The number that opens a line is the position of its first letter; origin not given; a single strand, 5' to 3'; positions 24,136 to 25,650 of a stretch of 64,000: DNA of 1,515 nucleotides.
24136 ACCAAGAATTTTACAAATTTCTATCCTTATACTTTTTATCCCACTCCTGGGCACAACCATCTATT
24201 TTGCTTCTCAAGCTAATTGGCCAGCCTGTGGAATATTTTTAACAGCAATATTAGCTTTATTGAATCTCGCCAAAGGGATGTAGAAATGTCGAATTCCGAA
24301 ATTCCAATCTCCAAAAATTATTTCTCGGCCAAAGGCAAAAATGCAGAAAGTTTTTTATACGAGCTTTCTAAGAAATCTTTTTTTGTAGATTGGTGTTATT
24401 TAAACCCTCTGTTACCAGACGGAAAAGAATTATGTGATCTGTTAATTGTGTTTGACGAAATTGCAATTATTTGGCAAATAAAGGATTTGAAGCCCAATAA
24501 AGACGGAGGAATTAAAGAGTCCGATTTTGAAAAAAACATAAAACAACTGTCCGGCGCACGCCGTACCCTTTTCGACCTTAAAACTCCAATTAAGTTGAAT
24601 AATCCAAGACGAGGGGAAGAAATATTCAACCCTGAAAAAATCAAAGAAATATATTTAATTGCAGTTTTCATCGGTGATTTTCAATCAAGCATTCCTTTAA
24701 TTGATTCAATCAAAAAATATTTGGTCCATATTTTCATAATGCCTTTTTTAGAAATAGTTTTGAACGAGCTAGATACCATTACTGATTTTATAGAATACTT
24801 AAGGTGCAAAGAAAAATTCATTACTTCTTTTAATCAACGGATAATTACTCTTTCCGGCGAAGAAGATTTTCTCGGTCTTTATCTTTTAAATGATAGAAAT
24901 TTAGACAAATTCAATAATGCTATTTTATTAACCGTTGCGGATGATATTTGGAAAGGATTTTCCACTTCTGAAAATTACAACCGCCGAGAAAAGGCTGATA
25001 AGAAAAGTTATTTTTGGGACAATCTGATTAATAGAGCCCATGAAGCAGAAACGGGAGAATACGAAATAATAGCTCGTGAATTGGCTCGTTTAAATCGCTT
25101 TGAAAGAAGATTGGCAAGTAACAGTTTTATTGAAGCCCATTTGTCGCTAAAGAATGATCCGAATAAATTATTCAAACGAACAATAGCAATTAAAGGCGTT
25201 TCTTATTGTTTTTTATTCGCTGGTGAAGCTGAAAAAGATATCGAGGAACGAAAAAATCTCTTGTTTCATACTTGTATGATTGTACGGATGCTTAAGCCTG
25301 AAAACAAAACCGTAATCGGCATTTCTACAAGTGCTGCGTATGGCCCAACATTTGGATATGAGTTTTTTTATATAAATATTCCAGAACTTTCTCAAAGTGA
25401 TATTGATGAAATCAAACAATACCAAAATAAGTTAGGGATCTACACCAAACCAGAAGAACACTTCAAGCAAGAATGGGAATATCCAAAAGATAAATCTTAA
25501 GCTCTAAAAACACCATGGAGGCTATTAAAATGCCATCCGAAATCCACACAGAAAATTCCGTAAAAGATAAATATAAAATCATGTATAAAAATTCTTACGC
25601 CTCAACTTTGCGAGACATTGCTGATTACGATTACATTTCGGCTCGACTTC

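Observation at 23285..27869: Low-GC four-gene cassette (membrane-anchored unknown protein, NERD nuclease-like, HEPN-like, YdbT-like triple bPH membrane protein): candidate undescribed defence/abortive-infection system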

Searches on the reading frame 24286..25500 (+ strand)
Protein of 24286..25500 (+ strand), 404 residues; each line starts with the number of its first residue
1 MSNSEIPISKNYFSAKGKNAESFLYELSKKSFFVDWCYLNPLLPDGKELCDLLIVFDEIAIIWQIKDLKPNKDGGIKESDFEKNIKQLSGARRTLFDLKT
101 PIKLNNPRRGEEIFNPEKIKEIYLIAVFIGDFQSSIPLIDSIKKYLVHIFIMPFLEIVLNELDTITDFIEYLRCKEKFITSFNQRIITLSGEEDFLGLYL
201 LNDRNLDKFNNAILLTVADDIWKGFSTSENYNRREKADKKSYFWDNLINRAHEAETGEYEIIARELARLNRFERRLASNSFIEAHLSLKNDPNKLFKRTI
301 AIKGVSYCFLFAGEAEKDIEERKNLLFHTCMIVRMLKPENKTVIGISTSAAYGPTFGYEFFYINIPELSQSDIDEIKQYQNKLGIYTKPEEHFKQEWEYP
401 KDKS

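Call 3: search_protein_families(library=pfam, proteins=[window:24286-25500:+], max_evalue=0.1)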
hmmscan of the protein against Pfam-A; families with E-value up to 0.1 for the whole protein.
window:24286-25500:+ (404 aa): 0 families

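Call 4: search_protein_families(library=padloc, proteins=[window:24286-25500:+], max_evalue=0.1)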
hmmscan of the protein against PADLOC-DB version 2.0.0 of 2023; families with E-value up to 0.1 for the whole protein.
window:24286-25500:+ (404 aa): 0 families

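Call 5: search_protein_families(library=ncbifam, proteins=[window:24286-25500:+], max_evalue=1)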
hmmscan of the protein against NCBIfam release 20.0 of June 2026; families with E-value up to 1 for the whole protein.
window:24286-25500:+ (404 aa): 0 families

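Call 6: search_protein_families(library=phrogs, proteins=[window:24286-25500:+], max_evalue=1)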
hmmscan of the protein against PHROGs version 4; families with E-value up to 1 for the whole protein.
window:24286-25500:+ (404 aa): 1 family
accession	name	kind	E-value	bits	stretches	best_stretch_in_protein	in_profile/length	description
phrog_18195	-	unknown function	2.6e-13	50.5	1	143-312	182-365/489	-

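Call 7: search_solved_structures(query=window:24286-25500:+, max_evalue=10)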
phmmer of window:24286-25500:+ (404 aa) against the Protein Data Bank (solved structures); distinct sequences matched with E-value up to 10: 0.

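Call 9: find_homologous_proteins(query=window:24286-25500:+)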
Query window:24286-25500:+ (404 aa): 1050 proteins with E <= 0.001 among 5320 candidates; the best 120 are listed.
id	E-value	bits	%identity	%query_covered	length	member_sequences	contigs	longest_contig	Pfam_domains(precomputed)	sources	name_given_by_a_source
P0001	2.3e-269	911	100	100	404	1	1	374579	-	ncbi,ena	-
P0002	4.4e-118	413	49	99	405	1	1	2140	-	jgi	-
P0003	7.5e-118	412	48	97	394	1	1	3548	-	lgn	-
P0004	2.3e-117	410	48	98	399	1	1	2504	-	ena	-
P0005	3.0e-117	410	49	99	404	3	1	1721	-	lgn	-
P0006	4.3e-117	409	48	97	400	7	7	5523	-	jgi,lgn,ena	-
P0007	1.5e-116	408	50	98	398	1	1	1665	-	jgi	jgi:hypothetical protein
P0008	1.8e-116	407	49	97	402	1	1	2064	-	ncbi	-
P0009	2.2e-116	407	47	99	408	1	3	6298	-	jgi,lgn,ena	-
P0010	3.5e-116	406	48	97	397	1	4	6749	-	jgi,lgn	-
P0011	5.5e-116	406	46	99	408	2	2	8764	-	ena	-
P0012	6.4e-116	405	48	98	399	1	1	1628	-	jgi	jgi:hypothetical protein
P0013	7.6e-116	405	46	98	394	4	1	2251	-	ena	-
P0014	8.3e-116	405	47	99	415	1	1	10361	-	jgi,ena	-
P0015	1.6e-115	404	49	98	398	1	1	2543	-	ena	-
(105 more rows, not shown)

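Call 13: find_related_loci(query=A1, collection=genome_contigs, flank=8000)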
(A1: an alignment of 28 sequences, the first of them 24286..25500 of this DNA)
Query A1 (404 aa) in genome_contigs; peptide patterns used: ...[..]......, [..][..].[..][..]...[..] (x = any residue, [..] = any of these).
95 stretches matched a pattern; 45 encode a relative of the query (tblastn E <= 1e-3); 44 distinct loci.
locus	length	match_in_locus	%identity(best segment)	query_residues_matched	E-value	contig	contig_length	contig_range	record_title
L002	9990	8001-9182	47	6-401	9e-122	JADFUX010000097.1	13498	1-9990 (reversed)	MAG: Chloroflexota bacterium isolate C2.bin.6 k83_3261149, whole genome shotgun sequence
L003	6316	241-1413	47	8-400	4e-118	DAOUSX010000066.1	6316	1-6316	MAG TPA_asm: Dehalococcoidia bacterium isolate CSMAG_557 CSMAG_557_k127_185480_length_6316_cov_8.0000, whole genome shot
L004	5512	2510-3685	45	10-403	2e-111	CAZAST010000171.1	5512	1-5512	MAG TPA_asm: uncultured Syntrophaceae bacterium isolate SRP192927_co6_553 genome assembly, contig: NODE_41119_length_551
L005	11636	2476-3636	48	9-401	6e-111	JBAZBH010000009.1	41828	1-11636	MAG: Patescibacteria group bacterium isolate SO_2017_GW1_108 NODE_4395_length_41828_cov_1.388672_OW334_2017, whole genom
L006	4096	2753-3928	45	8-402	3e-112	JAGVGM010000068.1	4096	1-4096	MAG: Thermodesulfovibrionia bacterium isolate DeMMO2_3 c_000000032109, whole genome shotgun sequence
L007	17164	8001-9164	43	8-400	4e-110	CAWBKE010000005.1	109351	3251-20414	MAG: uncultured Acidobacteriaceae bacterium isolate MFD03044.bin.1.102 genome assembly, contig: contig_15757, whole geno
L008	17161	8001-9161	47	16-401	6e-109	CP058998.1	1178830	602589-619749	MAG: Candidatus Fermentimicrarchaeum limneticum isolate Sv326 chromosome, complete genome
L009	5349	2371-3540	46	9-400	3e-109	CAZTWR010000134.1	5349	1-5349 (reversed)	MAG TPA_asm: uncultured Pirellulales bacterium isolate SRP214966_co5_400 genome assembly, contig: NODE_17910_length_5349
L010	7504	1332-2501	45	11-402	1e-108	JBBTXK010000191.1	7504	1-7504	MAG: Patescibacteria group bacterium isolate H51-bin196_1 H51_bin196_1_000000000191, whole genome shotgun sequence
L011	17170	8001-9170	43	9-400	2e-108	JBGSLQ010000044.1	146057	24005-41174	MAG: Desulfomonilaceae bacterium isolate JTS-AC162 k141_2691925, whole genome shotgun sequence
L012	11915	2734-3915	44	3-400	2e-108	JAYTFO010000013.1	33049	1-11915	MAG: Acidobacteriota bacterium isolate GFS_2191 GFS_2191_12, whole genome shotgun sequence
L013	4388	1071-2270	44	3-401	3e-109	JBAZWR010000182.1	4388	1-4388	MAG: Thermodesulfovibrionales bacterium isolate SO_2017_GW1_37 NODE_77622_length_4388_cov_2.249707_OW334_2017, whole gen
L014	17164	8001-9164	43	8-400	4e-108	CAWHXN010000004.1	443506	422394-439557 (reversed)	MAG: uncultured Acidobacteriaceae bacterium isolate MFD00731.bin.1.235 genome assembly, contig: contig_17284, whole geno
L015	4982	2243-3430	46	8-400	3e-108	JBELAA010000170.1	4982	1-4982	MAG: Sedimentisphaerales bacterium isolate SPRUCE 82 SPRUCE_82_170, whole genome shotgun sequence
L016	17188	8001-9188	45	8-403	1e-107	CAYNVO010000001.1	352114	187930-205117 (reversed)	MAG TPA_asm: uncultured Dehalococcoidales bacterium isolate SRP178699_co1_561 genome assembly, contig: NODE_5_length_352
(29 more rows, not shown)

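Call 23: predict_structure(alignment_id=A1)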
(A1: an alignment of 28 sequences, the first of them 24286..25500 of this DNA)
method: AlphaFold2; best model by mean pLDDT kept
length: 404 residues; sequences in the alignment: 28
mean_pLDDT: 84.9   pTM: 0.85
mean pLDDT of the five models: 84.9, 83.8, 83.8, 83.2, 81.0
residues with pLDDT >= 90: 187; 70-90: 177; 50-70: 24; < 50: 16
segments of 3 or more residues with pLDDT < 50: 1-15
pLDDT, mean of each block of 10 residues (from residue 1): 31 50 82 92 93 96 91 85 91 92 92 95 92 71 87 88 94 92 74 89 88 81 89 90 90 84 93 92 83 81 92 68 90 94 88 68 93 95 87 81 57
secondary structure, 60 per line:
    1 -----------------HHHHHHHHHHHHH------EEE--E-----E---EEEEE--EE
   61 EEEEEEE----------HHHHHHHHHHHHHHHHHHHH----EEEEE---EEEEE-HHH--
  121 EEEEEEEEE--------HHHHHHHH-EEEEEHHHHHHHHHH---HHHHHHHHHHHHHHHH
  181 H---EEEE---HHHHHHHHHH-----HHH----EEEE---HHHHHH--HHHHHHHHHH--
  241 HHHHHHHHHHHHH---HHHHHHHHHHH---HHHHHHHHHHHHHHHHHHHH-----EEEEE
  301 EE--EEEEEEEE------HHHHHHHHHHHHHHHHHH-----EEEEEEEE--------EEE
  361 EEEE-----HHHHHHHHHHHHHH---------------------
elements in order: H18-30 E37-39 E52-56 E59-67 H78-97 E102-106 E110-114 E121-129 H138-145 E147-151 H152-161 H165-181 E185-188 H192-201 E214-217 H221-226 H229-238 H241-253 H257-267 H271-290 E296-302 E305-312 H319-336 E342-349 E358-364 H370-383

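Call 49: search_protein_families(library=pfam, alignment_id=A5, max_evalue=0.001)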
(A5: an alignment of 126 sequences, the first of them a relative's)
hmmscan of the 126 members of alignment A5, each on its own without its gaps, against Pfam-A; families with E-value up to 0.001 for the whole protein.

A. member 1, L003:1504-2166:+ (221 aa): 1 family
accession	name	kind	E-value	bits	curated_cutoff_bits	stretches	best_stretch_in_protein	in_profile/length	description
PF01902.24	Diphthami_syn_2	-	9.4e-42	143.4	23.2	1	4-217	2-213/219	Diphthamide synthase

B. families by the number of members that match (of 126 scanned): 194 families (the first 25 are shown)
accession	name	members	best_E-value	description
PF00005.33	ABC_tran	4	2.8e-39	ABC transporter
PF13304.12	AAA_21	4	8.2e-17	AAA domain, putative AbiEii toxin, Type IV TA system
PF00733.27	Asn_synthase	3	1.9e-81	Asparagine synthase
PF01902.24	Diphthami_syn_2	3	9.4e-42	Diphthamide synthase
PF02463.25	SMC_N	3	1.5e-07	RecF/RecN/SMC N terminal domain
PF13191.12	AAA_16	3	6.6e-06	AAA ATPase domain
PF01053.26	Cys_Met_Meta_PP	2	3.2e-144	Cys/Met metabolism PLP-dependent enzyme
PF02540.23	NAD_synthase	2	1.1e-46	NAD synthase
PF00534.26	Glycos_transf_1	2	3.9e-43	Glycosyl transferases group 1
PF13692.12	Glyco_trans_1_4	2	4.2e-42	Glycosyl transferases group 1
PF02082.26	Rrf2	2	7.2e-34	Iron-dependent Transcriptional regulator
PF00589.27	Phage_integrase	2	3.2e-31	Phage integrase family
PF00881.29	Nitroreductase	2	2.9e-28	Nitroreductase family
PF00571.33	CBS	2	3.4e-24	CBS domain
PF01926.29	MMR_HSR1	2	4.7e-22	50S ribosome-binding GTPase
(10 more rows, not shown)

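Call 51: search_solved_structures(query=A1, max_evalue=1, show_alignments=2)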
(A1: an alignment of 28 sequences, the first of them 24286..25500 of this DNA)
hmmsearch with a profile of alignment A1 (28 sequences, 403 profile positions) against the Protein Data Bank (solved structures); distinct sequences matched with E-value up to 1: 1.
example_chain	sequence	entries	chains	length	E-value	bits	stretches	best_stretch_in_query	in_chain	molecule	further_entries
7pp2_A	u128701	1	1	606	0.052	15.6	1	48-111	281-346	Exocyst subunit Exo70 family protein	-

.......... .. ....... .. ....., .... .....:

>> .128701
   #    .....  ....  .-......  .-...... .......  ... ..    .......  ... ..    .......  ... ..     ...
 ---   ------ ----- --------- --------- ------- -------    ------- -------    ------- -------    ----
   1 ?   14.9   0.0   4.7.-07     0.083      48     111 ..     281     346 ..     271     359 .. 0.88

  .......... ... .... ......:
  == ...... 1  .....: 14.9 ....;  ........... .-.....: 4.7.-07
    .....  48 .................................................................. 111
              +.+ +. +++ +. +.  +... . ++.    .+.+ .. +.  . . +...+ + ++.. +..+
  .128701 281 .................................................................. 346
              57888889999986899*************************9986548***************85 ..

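Call 57: search_dna_similar(query=window:24286-25497:+, collection=phages, mode=protein, max_evalue=0.001)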
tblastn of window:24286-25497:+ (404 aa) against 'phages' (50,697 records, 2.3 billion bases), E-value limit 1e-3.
No match.

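Call 58: find_related_loci(query=A1, collection=viral_contigs, flank=6000)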
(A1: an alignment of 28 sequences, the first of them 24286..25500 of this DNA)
Query A1 (404 aa) in viral_contigs; peptide patterns used: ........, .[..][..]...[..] (x = any residue, [..] = any of these).
131 stretches matched a pattern; 13 encode a relative of the query (tblastn E <= 1e-3); 13 distinct loci.
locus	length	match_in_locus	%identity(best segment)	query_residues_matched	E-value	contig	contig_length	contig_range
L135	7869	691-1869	46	9-401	3e-108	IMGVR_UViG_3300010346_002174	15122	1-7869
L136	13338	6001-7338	28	20-400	1e-28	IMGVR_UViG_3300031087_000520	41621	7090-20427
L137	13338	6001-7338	29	20-400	1e-27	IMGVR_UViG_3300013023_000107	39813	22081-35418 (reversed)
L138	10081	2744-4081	26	20-400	2e-25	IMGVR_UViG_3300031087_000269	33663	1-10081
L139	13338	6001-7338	26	20-400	7e-25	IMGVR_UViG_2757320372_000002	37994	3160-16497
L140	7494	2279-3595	23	20-386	1e-20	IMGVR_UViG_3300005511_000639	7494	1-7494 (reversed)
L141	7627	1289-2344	26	21-303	4e-17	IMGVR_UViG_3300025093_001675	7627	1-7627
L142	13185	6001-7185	26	20-350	6e-17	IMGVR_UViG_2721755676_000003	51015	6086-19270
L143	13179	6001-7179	26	20-348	1e-16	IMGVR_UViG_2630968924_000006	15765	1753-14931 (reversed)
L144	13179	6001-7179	26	20-348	2e-16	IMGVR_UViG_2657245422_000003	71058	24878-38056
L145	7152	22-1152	29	15-331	2e-15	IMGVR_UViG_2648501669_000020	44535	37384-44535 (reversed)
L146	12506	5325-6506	27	21-348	3e-22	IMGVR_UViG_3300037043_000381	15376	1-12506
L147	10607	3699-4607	25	5-250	5e-12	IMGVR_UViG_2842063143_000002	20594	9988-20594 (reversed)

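Call 75: fold_search(model_id=the predicted structure, library=pdb)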
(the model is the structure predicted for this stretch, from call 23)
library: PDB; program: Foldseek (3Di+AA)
matches with E <= 10: 746; with E <= 0.001: 0
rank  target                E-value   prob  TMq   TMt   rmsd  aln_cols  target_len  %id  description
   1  4ic1_B                1.6e-03  0.75  0.13  0.22  15.9       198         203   14  Crystal structure of SSO0001 (released 2013-01-16)
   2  4ic1_A                2.4e-03  0.77  0.13  0.23  15.9       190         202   14  Crystal structure of SSO0001 (released 2013-01-16)
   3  4ic1_G                6.2e-03  0.54  0.13  0.22  17.3       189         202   13  Crystal structure of SSO0001 (released 2013-01-16)
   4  4ic1_D                1.0e-02  0.57  0.13  0.22  17.2       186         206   13  Crystal structure of SSO0001 (released 2013-01-16)
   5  2eb0_A                2.1e-02  0.15  0.12  0.15  21.2       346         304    8  Crystal structure of Methanococcus jannaschii putative family II inorganic pyrophosphatase (released 2007-08-07)
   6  1wpm_A                2.1e-02  0.15  0.12  0.14  17.4       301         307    9  Structure of Bacillus subtilis inorganic pyrophosphatase (released 2004-11-23)
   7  9iac_A                2.2e-02  0.28  0.13  0.18  18.1       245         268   11  Structure of the Argonaute-associated Cas4 family protein 1 (ACE1) from Microcystis aeruginosa (MaACE1) (released 2025-04-23)
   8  2qb7_B                3.1e-02  0.14  0.14  0.14  22.9       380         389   11  Saccharomyces cerevisiae cytosolic exopolyphosphatase, phosphate complex (released 2007-12-11)
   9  9nl2_A                3.7e-02  0.89  0.20  0.08   8.0       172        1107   13  Structure of R2 retrotransposon protein from Platysternon megacephalum initiating target-primed reverse transcription (released 2025-06-18)
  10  4rpa_A                5.0e-02  0.08  0.11  0.14  21.3       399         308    8  Crystal structure of inorganic pyrophosphatase from Staphylococcus aureus in complex with Mn2+ (released 2015-01-21)
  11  9dou_A                5.3e-02  0.94  0.22  0.10   8.7       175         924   13  Taeniopygia guttata R2 retrotransposon (R2Tg) initiating target-primed reverse transcription (released 2025-05-21)
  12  9r7o_A                5.9e-02  0.08  0.10  0.12  20.6       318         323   11  DhhP of Borrelia burgdorferi in complex with AMP (released 2026-01-21)
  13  2iw4_B                6.6e-02  0.11  0.12  0.15  18.6       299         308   11  CRYSTAL STRUCTURE OF BASILLUS SUBTILIS FAMILY II INORGANIC PYROPHOSPHATASE MUTANT, H98Q, IN COMPLEX WITH PNP (released 2006-11-07)
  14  2qb6_B                7.9e-02  0.10  0.13  0.14  22.9       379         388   10  Saccharomyces cerevisiae cytosolic exopolyphosphatase, sulfate complex (released 2007-12-11)
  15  2enx_A                8.4e-02  0.16  0.13  0.17  16.9       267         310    9  Structure of the family II inorganic pyrophosphatase from Streptococcus agalactiae at 2.8 resolution (released 2007-05-29)
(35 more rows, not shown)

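Call 80: search_protein_families(library=padloc, alignment_id=A5, max_evalue=0.00001)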
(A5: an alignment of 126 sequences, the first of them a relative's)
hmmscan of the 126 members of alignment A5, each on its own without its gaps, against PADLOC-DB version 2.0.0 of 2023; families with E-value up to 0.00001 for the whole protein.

A. member 1, L003:1504-2166:+ (221 aa): 0 families

B. families by the number of members that match (of 126 scanned): 308 families (the first 25 are shown)
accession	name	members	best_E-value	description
PDLC04135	mad3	5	9.7e-35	mads_3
PDLC04140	mad8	5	4.4e-26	mads_8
PDLC04134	mad2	3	3.6e-22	mads_2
PDLC02914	ATPase-Toprim_I-B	3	3e-10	-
PDLC02980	AriA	2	2.1e-18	-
PDLC04164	AriA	2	7.6e-10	-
PDLC03878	NsnB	2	1.8e-07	-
PDLC03041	REase_I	1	4.7e-230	Type I restriction enzyme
PDLC03248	MTase_II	1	1.2e-191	Type II methyltransferase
PDLC03354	MTase_II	1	2.7e-168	Type II methyltransferase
PDLC03044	REase_I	1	2.9e-126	Type I restriction enzyme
PDLC04639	PDC-M41B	1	2.6e-119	-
PDLC03158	Specificity_I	1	5e-116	Type I specificity subunit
PDLC04569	PDC-M30B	1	8.1e-115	-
PDLC03040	REase_I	1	3.3e-104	Type I restriction enzyme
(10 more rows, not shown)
